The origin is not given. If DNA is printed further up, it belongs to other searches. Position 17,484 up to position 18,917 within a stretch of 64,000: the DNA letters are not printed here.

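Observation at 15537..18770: Domain-less cytoplasmic giant protein of 1077 aa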

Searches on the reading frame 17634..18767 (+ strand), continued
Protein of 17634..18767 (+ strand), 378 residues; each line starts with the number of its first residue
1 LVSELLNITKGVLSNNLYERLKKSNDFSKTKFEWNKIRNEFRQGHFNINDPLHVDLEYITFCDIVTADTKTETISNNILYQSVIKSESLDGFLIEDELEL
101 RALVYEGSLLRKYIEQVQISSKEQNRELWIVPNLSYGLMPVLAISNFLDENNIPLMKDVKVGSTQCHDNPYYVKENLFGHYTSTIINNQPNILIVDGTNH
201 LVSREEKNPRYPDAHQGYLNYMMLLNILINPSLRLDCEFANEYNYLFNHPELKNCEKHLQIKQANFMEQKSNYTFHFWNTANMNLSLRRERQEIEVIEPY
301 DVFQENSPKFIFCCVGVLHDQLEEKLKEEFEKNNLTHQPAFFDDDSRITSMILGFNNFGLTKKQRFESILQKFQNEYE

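Call 70: search_protein_families(library=pfam, alignment_id=A3, max_evalue=10)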
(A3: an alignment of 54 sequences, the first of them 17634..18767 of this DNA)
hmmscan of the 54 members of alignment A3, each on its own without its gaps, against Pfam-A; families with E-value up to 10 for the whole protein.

A. member 1, window:17634-18767:+ (378 aa): 1 family
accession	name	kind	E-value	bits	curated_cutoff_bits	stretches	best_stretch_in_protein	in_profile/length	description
PF04446.17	Thg1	-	0.094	13.1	29.2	1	245-348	35-126/130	tRNAHis guanylyltransferase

B. families by the number of members that match (of 54 scanned): 39 families (the first 25 are shown)
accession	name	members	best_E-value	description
PF08282.18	Hydrolase_3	3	5.3e-08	haloacid dehalogenase-like hydrolase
PF05116.19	S6PP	3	0.0015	Sucrose-6F-phosphate phosphohydrolase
PF13344.12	Hydrolase_6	2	0.0022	Haloacid dehalogenase-like hydrolase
PF24359.1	DUF7515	2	0.053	Domain of unknown function (DUF7515)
PF00702.32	Hydrolase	2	0.091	haloacid dehalogenase-like hydrolase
PF17184.9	Rit1_C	1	0.00071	Rit1 N-terminal domain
PF01903.22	CbiX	1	0.0043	CbiX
PF19970.4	VMAP-M9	1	0.0078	vWA-MoxR associated protein middle region (VMAP-M) 9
PF23543.1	DUF6688_C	1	0.0081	DUF6688 C-terminal domain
PF25008.1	DUF7784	1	0.012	Domain of unknown function (DUF7784)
PF16718.10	IFS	1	0.016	Immunity factor for SPN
PF13625.11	Helicase_C_3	1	0.019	Helicase conserved C-terminal domain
PF03192.19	DUF257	1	0.031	Pyrococcus protein of unknown function, DUF257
PF07610.17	DUF1573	1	0.034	Protein of unknown function (DUF1573)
PF07258.19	COMM_domain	1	0.039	COMM domain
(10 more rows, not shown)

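Call 73: search_dna_similar(query=window:17634-18767:+, collection=phages, mode=protein, max_evalue=0.001, max_rows=10)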
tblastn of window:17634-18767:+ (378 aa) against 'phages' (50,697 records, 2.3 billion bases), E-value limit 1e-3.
No match.

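Call 74: search_dna_similar(query=window:17634-18767:+, collection=plasmids, mode=protein, max_evalue=0.001, max_rows=10)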
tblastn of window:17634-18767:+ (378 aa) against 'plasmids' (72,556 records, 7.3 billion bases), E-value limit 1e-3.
No match.

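Call 86: find_related_loci(query=A2, collection=viral_contigs, flank=5000)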
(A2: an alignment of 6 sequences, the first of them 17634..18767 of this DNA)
Query A2 (378 aa) in viral_contigs; peptide patterns used: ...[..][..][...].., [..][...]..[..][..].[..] (x = any residue, [..] = any of these).
109 stretches matched a pattern, but none encodes a relative of the query by tblastn (E <= 1e-3).
